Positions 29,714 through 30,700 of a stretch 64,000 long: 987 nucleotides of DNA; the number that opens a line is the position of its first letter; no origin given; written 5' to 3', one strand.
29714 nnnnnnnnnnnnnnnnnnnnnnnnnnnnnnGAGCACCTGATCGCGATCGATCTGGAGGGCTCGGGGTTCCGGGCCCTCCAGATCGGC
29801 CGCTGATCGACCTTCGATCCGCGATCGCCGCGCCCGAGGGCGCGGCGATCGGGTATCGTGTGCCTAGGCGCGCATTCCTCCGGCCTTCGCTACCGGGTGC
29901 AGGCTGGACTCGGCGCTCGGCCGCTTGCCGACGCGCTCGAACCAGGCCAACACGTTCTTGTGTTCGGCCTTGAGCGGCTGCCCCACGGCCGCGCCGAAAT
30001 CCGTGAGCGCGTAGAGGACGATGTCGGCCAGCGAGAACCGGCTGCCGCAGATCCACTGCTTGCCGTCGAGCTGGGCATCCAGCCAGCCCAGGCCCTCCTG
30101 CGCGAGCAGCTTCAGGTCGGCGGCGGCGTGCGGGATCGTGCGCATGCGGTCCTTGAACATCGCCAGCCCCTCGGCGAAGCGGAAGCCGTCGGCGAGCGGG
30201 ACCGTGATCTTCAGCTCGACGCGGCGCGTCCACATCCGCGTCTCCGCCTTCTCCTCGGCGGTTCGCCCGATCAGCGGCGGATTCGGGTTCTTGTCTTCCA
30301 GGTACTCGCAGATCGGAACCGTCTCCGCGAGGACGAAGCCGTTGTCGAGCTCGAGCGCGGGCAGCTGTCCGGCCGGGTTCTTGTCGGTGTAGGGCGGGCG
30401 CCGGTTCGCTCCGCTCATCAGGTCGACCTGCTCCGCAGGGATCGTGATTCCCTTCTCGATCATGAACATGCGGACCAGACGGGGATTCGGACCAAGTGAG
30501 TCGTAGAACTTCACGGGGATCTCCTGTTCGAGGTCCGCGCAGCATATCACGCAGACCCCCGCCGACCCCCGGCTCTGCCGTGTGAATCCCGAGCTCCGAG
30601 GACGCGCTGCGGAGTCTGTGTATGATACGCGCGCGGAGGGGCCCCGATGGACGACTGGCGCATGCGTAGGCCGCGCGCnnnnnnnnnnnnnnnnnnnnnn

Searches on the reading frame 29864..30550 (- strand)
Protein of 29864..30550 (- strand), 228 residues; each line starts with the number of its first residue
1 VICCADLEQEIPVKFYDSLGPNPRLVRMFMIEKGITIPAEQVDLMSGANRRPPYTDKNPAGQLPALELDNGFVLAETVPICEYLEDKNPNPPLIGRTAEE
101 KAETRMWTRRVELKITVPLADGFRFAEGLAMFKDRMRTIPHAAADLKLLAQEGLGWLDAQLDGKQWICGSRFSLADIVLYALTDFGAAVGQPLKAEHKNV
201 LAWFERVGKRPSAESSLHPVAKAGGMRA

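Call 3: search_protein_families(library=pfam, proteins=[window:29864-30550:-], max_evalue=1)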
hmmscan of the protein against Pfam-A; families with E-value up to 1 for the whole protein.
window:29864-30550:- (228 aa): 12 families
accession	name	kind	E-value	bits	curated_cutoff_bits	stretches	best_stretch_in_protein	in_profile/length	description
PF13409.12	GST_N_2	-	5.5e-13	49.8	25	1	21-86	3-69/70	Glutathione S-transferase, N-terminal domain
PF13417.12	GST_N_3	-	1.6e-12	48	22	1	20-92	7-75/75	Glutathione S-transferase, N-terminal domain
PF00043.30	GST_C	-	9.4e-10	39.1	20.7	1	154-211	35-93/93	Glutathione S-transferase, C-terminal domain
PF02798.26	GST_N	-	9.9e-09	35.9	20.9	1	12-85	2-75/76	Glutathione S-transferase, N-terminal domain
PF13410.11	GST_C_2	-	1.2e-08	35.4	24.9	1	150-206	11-69/69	Glutathione S-transferase, C-terminal domain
PF14497.11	GST_C_3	-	5.8e-06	26.9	21.6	1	152-212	33-96/104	Glutathione S-transferase, C-terminal domain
PF17172.10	GST_N_4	-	0.00017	22.6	30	1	56-114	27-84/99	Glutathione S-transferase N-terminal domain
PF10568.15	Tom37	-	0.0022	18.8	25.1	1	55-115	23-84/124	Outer mitochondrial membrane transport complex protein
PF17171.9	GST_C_6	-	0.0088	16.2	28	1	151-207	2-64/64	Glutathione S-transferase, C-terminal domain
PF22041.1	GST_C_7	-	0.089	13.2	27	1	155-203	76-125/140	Glutathione S-transferase, C-terminal domain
PF18485.7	GST_N_5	-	0.2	12.6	29.6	1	62-84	47-69/74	Glutathione S-transferase, N-terminal domain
PF03865.19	ShlB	-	0.36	10.7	22.7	1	135-185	164-212/311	Haemolysin secretion/activation protein ShlB/FhaC/HecB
